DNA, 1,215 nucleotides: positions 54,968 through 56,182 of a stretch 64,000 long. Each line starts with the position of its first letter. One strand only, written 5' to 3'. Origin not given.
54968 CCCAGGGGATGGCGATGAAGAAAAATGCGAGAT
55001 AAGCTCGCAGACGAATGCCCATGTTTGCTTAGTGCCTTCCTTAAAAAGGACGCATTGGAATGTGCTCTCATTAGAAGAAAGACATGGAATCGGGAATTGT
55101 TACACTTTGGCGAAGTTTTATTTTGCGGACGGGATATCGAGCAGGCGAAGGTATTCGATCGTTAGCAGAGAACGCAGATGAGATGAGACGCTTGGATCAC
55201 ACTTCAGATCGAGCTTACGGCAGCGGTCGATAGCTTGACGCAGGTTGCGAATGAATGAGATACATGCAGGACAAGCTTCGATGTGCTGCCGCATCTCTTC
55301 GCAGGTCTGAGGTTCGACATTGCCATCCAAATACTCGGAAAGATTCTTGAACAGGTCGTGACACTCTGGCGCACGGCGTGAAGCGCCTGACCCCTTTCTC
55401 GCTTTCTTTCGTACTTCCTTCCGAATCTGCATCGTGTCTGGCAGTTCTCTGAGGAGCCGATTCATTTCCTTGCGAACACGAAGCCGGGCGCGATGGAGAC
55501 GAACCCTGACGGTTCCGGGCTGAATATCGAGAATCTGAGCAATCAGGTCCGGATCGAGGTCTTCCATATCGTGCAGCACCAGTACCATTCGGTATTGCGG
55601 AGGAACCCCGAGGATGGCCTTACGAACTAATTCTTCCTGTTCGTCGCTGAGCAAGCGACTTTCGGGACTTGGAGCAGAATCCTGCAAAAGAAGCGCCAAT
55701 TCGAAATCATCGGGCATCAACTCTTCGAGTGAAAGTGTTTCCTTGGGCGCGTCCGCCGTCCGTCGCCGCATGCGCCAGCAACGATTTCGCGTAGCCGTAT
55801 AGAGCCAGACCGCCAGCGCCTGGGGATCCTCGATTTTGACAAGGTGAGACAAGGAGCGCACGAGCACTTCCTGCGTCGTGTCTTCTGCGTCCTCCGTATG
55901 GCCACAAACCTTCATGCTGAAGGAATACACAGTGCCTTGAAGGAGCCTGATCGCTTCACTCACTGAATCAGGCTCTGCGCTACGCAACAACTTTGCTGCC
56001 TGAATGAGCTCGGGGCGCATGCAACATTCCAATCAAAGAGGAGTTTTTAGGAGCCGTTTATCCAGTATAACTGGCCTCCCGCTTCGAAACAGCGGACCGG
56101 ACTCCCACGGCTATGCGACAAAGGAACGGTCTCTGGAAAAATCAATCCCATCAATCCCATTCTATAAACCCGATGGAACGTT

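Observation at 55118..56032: ECF sigma factor covalently fused to an RsrA-type zinc anti-sigma domain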

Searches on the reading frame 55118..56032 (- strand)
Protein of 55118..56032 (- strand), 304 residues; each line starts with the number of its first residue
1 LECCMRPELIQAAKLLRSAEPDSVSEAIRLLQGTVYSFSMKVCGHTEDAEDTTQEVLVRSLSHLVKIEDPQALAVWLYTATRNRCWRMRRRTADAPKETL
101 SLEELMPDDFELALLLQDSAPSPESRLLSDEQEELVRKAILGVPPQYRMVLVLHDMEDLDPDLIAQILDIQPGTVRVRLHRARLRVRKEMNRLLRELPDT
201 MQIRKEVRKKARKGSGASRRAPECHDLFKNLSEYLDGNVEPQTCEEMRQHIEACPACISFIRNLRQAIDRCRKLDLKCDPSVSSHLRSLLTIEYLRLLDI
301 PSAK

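Call 3: search_protein_families(library=pfam, proteins=[window:55118-56032:-], max_evalue=1)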
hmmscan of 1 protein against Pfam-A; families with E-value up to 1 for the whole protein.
window:55118-56032:- (304 aa): 8 families
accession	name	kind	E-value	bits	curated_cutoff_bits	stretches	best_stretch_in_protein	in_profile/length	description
PF08281.18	Sigma70_r4_2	-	4.1e-13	49.2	25.7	1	134-185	2-53/54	Sigma-70, region 4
PF04542.20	Sigma70_r2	-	2.4e-09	37.3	24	1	29-92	3-68/71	Sigma-70 region 2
PF13490.11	zf-HC2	-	7.9e-08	32.7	22.2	1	224-257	1-34/35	Putative zinc-finger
PF04545.22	Sigma70_r4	-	4.1e-05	23.4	24.1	1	142-188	4-50/50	Sigma-70, region 4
PF01992.21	vATP-synt_AC39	-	0.053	13.3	29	1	5-72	8-80/339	ATP synthase (C/AC39) subunit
PF05859.17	Mis12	-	0.059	13.5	25.7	1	130-267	76-198/231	Mis12 protein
PF22233.2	PhyR_sigma-like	-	0.063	13.5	27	1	143-179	4-40/50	Response regulator PhyR, sigma-like domain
PF13005.12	zf-IS66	-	0.25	12.2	27.3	0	162-182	17-37/46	zinc-finger binding domain of transposase IS66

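Call 4: search_protein_families(library=ncbifam, proteins=[window:55118-56032:-], max_evalue=1)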
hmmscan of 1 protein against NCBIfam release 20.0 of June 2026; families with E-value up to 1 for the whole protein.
window:55118-56032:- (304 aa): 80 families (the best 25 are shown)
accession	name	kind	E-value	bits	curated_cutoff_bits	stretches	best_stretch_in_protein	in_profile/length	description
NF058625.1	sigma_PG0214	equivalog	3e-26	92.2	130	1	28-193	10-164/170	GFO_1088 family ECF-type sigma factor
NF007223.0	PRK09641.1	equivalog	4.4e-26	91.9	209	1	12-192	8-186/187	RNA polymerase sigma factor SigW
NF009171.0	PRK12518.1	equivalog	6.9e-26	91.2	208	1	19-189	24-183/191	RNA polymerase sigma factor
NF008888.0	PRK11922.1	equivalog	6.4e-25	88.1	204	1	36-194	44-200/231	RNA polymerase sigma factor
TIGR02937.1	sigma70-ECF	superfamily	1.2e-23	83.6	42.9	1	25-190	4-165/165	sigma-70 family RNA polymerase sigma factor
NF009185.0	PRK12533.1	equivalog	1e-22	80.9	248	1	36-224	43-227/231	RNA polymerase sigma factor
TIGR02948.1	SigW_bacill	equivalog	5.5e-22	78.7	243.1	1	15-192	11-186/187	RNA polymerase sigma factor SigW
NF007229.0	PRK09647.1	equivalog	8.4e-21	74.3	265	1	19-193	41-205/220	RNA polymerase sigma factor SigE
TIGR02985.1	Sig70_bacteroi1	subfamily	4.8e-20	72.4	126.4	1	33-190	12-162/162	RNA polymerase sigma-70 factor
NF009166.1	PRK12513.1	equivalog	5.6e-18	65.3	206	1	34-192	34-188/193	RNA polymerase sigma factor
TIGR02950.1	SigM_subfam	subfamily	1.1e-16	61.1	147.95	1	26-190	4-158/159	RNA polymerase sigma factor, SigM family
TIGR02939.1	RpoE_Sigma70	equivalog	4.6e-16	59.4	236.15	1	31-194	29-190/190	RNA polymerase sigma factor RpoE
NF007225.0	PRK09643.1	equivalog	5e-16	59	190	1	31-196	36-188/204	RNA polymerase sigma factor SigM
TIGR02983.1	SigE-fam_strep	subfamily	7.5e-15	55.2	141.55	1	32-191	16-159/162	SigE family RNA polymerase sigma factor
NF009172.0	PRK12519.1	subfamily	1.3e-14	54.2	222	1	32-192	39-191/194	RNA polymerase sigma factor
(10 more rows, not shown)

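Call 5: find_homologous_proteins(query=window:55118-56032:-, max_evalue=0.00001)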
Query window:55118-56032:- (304 aa): 3672 proteins with E <= 0.00001 among 8000 candidates; the best 120 are listed.
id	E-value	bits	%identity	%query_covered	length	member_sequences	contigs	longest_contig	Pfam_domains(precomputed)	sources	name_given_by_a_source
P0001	1.1e-191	653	100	99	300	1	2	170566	PF13490.12,PF04542.21,PF08281.19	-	-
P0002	7.7e-166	568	86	99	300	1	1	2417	PF13490.12,PF04545.23,PF04542.21,PF08281.19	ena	-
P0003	1.9e-154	531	80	99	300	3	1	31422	PF13490.12,PF04545.23,PF04542.21,PF08281.19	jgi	jgi:RNA polymerase sigma-70 factor, ECF subfamily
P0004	7.3e-150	516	78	99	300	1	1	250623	PF13490.12,PF04542.21,PF08281.19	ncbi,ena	-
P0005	3.2e-149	514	78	99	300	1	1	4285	PF13490.12,PF04542.21,PF08281.19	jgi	jgi:RNA polymerase sigma-70 factor, ECF subfamily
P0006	4.2e-149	513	78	99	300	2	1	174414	PF13490.12,PF04542.21,PF08281.19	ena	-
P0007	3.1e-141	488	74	99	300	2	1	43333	PF13490.12,PF04542.21,PF08281.19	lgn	-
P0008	3.2e-136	471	75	92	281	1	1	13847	PF13490.12,PF04542.21,PF08281.19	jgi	jgi:RNA polymerase sigma-70 factor, ECF subfamily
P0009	6.7e-131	454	70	98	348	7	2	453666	PF13490.12,PF04545.23,PF04542.21,PF08281.19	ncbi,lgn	-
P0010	3.0e-130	452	71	99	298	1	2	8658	PF13490.12,PF04545.23,PF04542.21,PF08281.19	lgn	-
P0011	1.2e-128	446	69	99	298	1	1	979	PF13490.12,PF04545.23,PF04542.21,PF08281.19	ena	-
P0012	1.7e-128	446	70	99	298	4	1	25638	PF13490.12,PF04545.23,PF04542.21,PF08281.19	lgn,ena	-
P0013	6.8e-126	437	68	97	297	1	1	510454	PF13490.12,PF04545.23,PF04542.21,PF08281.19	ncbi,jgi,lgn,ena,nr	ncbi:MAG TPA: sigma-70 family RNA polymerase sigma factor [Acidisarcina sp.]|nr:sigma-70 family RNA 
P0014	5.7e-123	428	67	98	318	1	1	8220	PF13490.12,PF04545.23,PF04542.21,PF08281.19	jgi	jgi:RNA polymerase sigma-70 factor (ECF subfamily)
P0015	7.3e-123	427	66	97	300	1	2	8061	PF13490.12,PF04542.21,PF08281.19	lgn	-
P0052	2.4e-119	416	66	99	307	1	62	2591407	PF13490.12,PF04545.23,PF04542.21,PF08281.19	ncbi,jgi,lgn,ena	jgi:RNA polymerase sigma-70 factor (ECF subfamily)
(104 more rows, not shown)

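Call 18: find_encoding_contigs(protein=P0004, flank=8000, max_places=2)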
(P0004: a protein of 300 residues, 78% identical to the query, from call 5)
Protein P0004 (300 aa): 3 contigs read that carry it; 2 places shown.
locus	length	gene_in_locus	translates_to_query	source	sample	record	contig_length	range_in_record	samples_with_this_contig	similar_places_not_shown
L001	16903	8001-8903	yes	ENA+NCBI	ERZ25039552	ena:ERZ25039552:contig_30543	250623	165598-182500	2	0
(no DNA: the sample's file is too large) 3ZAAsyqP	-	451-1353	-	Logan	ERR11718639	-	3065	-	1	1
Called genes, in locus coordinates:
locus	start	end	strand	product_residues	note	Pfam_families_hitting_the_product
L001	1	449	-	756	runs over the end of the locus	PF01011:PQQ, PF13360:PQQ_2, PF13570:Beta-prop_ACSF4 (faint), PF00034:Cytochrom_C (faint), PF07774:EMC1_C (faint), PF13442:Cytochrome_CBB3, PF01011:PQQ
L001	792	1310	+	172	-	PF11376:DUF3179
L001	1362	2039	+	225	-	PF11376:DUF3179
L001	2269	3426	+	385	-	PF00657:Lipase_GDSL, PF13472:Lipase_GDSL_2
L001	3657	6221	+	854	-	PF12704:MacB_PCD, PF02687:FtsX, PF12704:MacB_PCD, PF02687:FtsX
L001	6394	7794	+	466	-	PF01839:FG-GAP (faint), PF12256:TcdB_toxin_midN (faint), PF13517:FG-GAP_3, PF16640:Big_3_5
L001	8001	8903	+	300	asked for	PF04542:Sigma70_r2, PF08281:Sigma70_r4_2, PF13490:zf-HC2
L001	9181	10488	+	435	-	-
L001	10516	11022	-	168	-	-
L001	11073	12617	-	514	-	PF01229:Glyco_hydro_39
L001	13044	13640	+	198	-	PF02585:PIG-L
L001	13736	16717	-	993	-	PF02837:Glyco_hydro_2_N, PF00703:Glyco_hydro_2, PF02836:Glyco_hydro_2_C, PF16355:DUF4982, PF09134:Invasin_D3 (weak), PF18565:Glyco_hydro2_C5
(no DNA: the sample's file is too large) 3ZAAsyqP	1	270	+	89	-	?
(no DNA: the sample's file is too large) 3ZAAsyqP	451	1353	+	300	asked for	PF04542:Sigma70_r2, PF08281:Sigma70_r4_2, PF13490:zf-HC2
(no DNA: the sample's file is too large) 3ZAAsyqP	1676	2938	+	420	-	-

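Call 19: find_encoding_contigs(protein=P0013, flank=8000, max_places=2)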
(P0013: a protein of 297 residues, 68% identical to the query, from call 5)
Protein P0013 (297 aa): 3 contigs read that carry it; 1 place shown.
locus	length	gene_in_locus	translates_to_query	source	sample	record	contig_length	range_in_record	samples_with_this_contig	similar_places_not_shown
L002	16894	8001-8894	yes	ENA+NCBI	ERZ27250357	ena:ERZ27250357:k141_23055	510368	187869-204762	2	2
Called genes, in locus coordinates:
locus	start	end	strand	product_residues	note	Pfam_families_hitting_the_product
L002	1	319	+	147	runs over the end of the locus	PF09722:Xre_MbcA_ParS_C (weak)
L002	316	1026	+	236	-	PF08808:RES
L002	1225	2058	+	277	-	PF01569:PAP2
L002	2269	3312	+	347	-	PF04616:Glyco_hydro_43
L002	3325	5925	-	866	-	PF14498:Glyco_hyd_65N_2, PF22124:Glyco_hydro_95_cat, PF21307:Glyco_hydro_95_C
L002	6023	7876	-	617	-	PF04715: (faint), PF00425:Chorismate_bind, PF01063:Aminotran_4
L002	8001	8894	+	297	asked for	PF04542:Sigma70_r2, PF08281:Sigma70_r4_2, PF04545:Sigma70_r4 (weak), PF13490:zf-HC2 (weak)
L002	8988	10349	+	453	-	PF02321:OEP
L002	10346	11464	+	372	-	PF25917:BSH_RND (weak), PF25973:BSH_CzcB (weak), PF25876:HH_MFP_RND (weak), PF25954:Beta-barrel_RND_2, PF25967:RND-MFP_C, PF25989:YknX_C (weak)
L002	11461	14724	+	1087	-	PF00873:ACR_tran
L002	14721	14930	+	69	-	PF11127:YgaP-like_TM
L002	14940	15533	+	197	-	PF00891:Methyltransf_2, PF01209:Ubie_methyltran, PF13489:Methyltransf_23, PF01135:PCMT (weak), PF13847:Methyltransf_31, PF08241:Methyltransf_11, PF08242:Methyltransf_12, PF13649:Methyltransf_25, +2 more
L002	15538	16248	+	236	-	PF02566:OsmC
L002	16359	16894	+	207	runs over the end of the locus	PF08242:Methyltransf_12 (faint), PF13649:Methyltransf_25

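Call 20: find_encoding_contigs(protein=P0052, flank=8000, max_places=2)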
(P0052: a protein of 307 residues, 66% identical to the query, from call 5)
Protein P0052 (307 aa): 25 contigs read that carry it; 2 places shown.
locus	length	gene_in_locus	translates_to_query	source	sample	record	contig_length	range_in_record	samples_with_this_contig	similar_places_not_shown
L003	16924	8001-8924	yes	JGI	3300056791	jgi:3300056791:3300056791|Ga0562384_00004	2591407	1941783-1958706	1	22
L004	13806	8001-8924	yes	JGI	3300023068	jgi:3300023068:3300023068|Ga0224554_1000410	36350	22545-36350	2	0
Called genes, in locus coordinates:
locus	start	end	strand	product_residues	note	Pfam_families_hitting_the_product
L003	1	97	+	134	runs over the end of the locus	PF02579:Nitro_FeMo-Co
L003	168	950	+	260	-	PF01925:TauE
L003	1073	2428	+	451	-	PF02321:OEP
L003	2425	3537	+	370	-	PF25919:BSH_CusB (faint), PF25917:BSH_RND, PF25954:Beta-barrel_RND_2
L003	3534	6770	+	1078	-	PF00873:ACR_tran, PF02355:SecD_SecF_C (weak)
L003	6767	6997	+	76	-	PF11127:YgaP-like_TM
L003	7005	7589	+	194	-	PF13489:Methyltransf_23 (weak), PF01209:Ubie_methyltran, PF01728:FtsJ (weak), PF01135:PCMT, PF13847:Methyltransf_31, PF08241:Methyltransf_11, PF08242:Methyltransf_12, PF13649:Methyltransf_25, +2 more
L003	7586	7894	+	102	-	-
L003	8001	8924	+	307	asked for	PF04542:Sigma70_r2, PF04545:Sigma70_r4 (weak), PF08281:Sigma70_r4_2, PF13490:zf-HC2 (weak)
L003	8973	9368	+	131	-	PF02566:OsmC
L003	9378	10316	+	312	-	PF00126:HTH_1, PF03466:LysR_substrate, PF12727:PBP_like (weak)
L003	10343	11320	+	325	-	PF03601:Cons_hypoth698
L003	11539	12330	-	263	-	PF13204:Apiosidase (weak)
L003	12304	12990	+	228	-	-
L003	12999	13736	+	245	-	-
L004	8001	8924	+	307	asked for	PF04542:Sigma70_r2, PF04545:Sigma70_r4 (weak), PF08281:Sigma70_r4_2, PF13490:zf-HC2 (weak)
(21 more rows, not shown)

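Call 31: find_related_loci(query=A1, collection=genome_contigs, flank=9000)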
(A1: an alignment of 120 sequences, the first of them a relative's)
Query A1 (300 aa) in genome_contigs; peptide patterns used: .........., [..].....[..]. (x = any residue, [..] = any of these).
600 stretches matched a pattern (row limit reached: there are more); 531 encode a relative of the query (tblastn E <= 1e-3); the best 80 are kept; 80 distinct loci.
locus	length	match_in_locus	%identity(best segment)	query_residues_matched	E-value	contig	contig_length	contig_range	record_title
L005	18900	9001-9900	78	1-300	5e-148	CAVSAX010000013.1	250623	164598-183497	MAG: uncultured Acidobacteriaceae bacterium isolate MFD05841.bin.2.102 genome assembly, contig: contig_30543, whole geno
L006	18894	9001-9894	70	1-300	5e-134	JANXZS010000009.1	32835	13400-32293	MAG: Acidobacteriaceae bacterium isolate GL140_4_metabat_397 GL140_4_k141_1265110, whole genome shotgun sequence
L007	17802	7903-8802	64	1-300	2e-127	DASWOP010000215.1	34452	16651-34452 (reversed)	MAG TPA_asm: Acidobacteriaceae bacterium isolate SMAG_U3444 k141_1021244, whole genome shotgun sequence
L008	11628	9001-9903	64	1-300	2e-126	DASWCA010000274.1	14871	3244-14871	MAG TPA_asm: Acidobacteriaceae bacterium isolate SMAG_U2696 k141_440168, whole genome shotgun sequence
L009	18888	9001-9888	70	1-296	2e-126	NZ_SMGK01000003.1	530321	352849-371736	Acidipila rosea strain DSM 103428 Ga0215723_103, whole genome shotgun sequence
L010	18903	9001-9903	63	1-300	6e-126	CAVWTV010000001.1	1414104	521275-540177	MAG: uncultured Acidobacteriaceae bacterium isolate MFD01689.bin.1.89 genome assembly, contig: contig_11028, whole genom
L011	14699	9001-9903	66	1-300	2e-125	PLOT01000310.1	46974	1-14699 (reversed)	MAG: Granulicella sp. isolate bog_405 73.20120700_S3X.41_contig_1932, whole genome shotgun sequence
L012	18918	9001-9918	65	1-300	6e-125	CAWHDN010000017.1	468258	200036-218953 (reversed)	MAG: uncultured Acidobacteriaceae bacterium isolate MFD04780.bin.2.130 genome assembly, contig: contig_5658, whole genom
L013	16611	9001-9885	66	1-297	3e-124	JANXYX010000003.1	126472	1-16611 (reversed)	MAG: Granulicella sp. isolate GL140_4_metabat_128 GL140_4_k141_6139, whole genome shotgun sequence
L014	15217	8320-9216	63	1-300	2e-124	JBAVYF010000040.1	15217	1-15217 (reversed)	MAG: Terracidiphilus sp. isolate MFD02755_ilm_asm_bin7 k127_100441, whole genome shotgun sequence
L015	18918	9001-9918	63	1-300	2e-124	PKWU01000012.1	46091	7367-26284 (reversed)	MAG: Granulicella sp. isolate palsa_287 73.20120500_P28.19_contig_13702, whole genome shotgun sequence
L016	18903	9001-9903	65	1-300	3e-124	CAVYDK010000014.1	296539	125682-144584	MAG: uncultured Acidobacteriaceae bacterium isolate MFD01112.bin.2.20 genome assembly, contig: contig_3497, whole genome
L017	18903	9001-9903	63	1-300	7e-124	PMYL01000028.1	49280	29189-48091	MAG: Acidobacteriaceae bacterium isolate fen_182 73.20110800_E2D.6_contig_3485, whole genome shotgun sequence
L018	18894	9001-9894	64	1-297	6e-124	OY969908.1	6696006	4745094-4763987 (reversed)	MAG: uncultured Acidobacteriaceae bacterium isolate MFD09286.bin.1.44 genome assembly, chromosome: 1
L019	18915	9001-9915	63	1-299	1e-123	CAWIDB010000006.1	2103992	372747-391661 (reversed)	MAG: uncultured Acidobacteriaceae bacterium isolate MFD01231.bin.1.48 genome assembly, contig: contig_671, whole genome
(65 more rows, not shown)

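Call 40: predict_structure(alignment_id=A1)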
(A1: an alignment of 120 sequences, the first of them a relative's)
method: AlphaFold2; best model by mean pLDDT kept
length: 300 residues; sequences in the alignment: 120
mean_pLDDT: 64.6   pTM: 0.38
mean pLDDT of the five models: 64.6, 62.9, 58.6, 49.8, 47.1
residues with pLDDT >= 90: 6; 70-90: 104; 50-70: 114; < 50: 76
segments of 3 or more residues with pLDDT < 50: 115-118, 194-247, 250-254, 266-268, 270-274, 298-300
pLDDT, mean of each block of 10 residues (from residue 1): 84 84 89 84 86 86 83 84 58 71 72 53 61 66 63 70 74 69 67 52 36 35 44 47 49 51 50 54 62 55
secondary structure, 60 per line:
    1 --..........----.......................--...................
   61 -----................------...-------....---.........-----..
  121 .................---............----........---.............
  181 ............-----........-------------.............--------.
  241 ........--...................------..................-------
elements in order: H3-12 H17-39 H42-60 H66-81 H98-101 H105-113 H119-137 H141-152 H157-164 H168-192 H198-205 H219-231 H240-248 H251-269 H276-293

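Call 58: predict_structure(alignment_id=A4)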
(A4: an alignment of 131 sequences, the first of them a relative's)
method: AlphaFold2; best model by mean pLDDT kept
length: 300 residues; sequences in the alignment: 131
mean_pLDDT: 71.7   pTM: 0.35
mean pLDDT of the five models: 71.7, 70.4, 69.2, 66.9, 63.1
residues with pLDDT >= 90: 17; 70-90: 166; 50-70: 69; < 50: 48
segments of 3 or more residues with pLDDT < 50: 86-88, 90-92, 94-96, 101-103, 110-117, 195-216
pLDDT, mean of each block of 10 residues (from residue 1): 83 82 89 87 86 88 87 90 62 47 51 48 59 83 89 84 85 86 80 53 41 48 66 59 76 72 66 63 79 63
secondary structure, 60 per line:
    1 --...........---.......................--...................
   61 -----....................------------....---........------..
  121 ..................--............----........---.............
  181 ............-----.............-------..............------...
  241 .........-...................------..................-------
elements in order: H3-13 H17-39 H42-60 H66-85 H98-101 H105-112 H119-138 H141-152 H157-164 H168-192 H198-210 H218-231 H238-249 H251-269 H276-293
